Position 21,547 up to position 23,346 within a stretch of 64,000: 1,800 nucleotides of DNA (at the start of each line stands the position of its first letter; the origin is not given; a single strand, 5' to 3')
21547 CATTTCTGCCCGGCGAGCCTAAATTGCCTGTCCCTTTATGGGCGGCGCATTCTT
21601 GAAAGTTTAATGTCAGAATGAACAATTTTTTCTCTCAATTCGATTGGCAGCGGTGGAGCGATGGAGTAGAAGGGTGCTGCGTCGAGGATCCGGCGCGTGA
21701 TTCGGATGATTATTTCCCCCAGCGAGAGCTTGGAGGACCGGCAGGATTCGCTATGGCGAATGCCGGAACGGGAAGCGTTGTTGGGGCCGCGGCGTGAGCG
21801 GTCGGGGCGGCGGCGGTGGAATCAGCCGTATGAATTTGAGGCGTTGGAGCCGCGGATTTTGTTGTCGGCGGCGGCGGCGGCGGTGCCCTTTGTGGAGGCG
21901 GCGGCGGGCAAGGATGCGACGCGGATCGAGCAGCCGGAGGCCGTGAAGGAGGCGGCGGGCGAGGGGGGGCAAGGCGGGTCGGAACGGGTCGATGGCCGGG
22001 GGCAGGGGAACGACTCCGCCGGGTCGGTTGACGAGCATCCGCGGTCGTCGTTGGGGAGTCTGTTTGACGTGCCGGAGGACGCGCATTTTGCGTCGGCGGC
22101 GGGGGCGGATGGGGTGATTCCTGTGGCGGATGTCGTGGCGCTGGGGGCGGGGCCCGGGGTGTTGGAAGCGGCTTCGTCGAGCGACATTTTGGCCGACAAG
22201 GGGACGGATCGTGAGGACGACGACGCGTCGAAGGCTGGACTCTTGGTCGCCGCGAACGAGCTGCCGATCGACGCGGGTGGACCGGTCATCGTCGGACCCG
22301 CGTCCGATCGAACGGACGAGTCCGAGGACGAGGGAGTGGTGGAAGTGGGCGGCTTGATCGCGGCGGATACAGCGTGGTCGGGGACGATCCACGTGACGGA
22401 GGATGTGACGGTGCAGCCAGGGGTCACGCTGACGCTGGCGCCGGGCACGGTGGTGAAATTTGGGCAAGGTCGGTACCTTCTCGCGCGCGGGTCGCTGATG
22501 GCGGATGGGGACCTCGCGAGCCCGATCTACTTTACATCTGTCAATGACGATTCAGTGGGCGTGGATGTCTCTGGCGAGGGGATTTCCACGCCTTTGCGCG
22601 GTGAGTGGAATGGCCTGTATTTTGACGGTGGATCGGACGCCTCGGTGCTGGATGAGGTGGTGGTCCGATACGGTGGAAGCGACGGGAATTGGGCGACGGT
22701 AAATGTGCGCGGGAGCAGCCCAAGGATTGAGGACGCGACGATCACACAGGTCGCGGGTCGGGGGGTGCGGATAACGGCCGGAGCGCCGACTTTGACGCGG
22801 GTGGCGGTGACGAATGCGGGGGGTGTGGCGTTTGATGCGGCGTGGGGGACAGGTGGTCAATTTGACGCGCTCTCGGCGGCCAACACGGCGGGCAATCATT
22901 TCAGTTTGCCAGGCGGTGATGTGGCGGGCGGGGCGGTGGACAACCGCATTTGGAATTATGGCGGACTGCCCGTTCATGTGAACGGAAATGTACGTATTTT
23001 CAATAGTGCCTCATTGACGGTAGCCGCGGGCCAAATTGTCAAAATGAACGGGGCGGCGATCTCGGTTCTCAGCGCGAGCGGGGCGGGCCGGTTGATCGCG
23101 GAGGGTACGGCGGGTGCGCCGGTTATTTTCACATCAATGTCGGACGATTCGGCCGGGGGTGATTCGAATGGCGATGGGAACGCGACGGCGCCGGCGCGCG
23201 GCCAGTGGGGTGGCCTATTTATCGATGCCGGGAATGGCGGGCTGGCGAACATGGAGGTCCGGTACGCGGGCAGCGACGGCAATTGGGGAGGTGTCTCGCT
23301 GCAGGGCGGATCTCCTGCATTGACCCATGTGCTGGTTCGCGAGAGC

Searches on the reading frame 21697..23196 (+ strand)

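Call 19: search_protein_families(library=ncbifam, proteins=[window:21697-23196:+], max_evalue=0.01)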
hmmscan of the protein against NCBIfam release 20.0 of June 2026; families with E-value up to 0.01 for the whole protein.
window:21697-23196:+ (500 aa): 1 family
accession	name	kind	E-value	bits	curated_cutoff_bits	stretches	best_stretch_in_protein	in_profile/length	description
NF012209.1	LEPR-8K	domain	4.6e-06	26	17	1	46-64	2-20/24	LEPR-XLL domain-containing protein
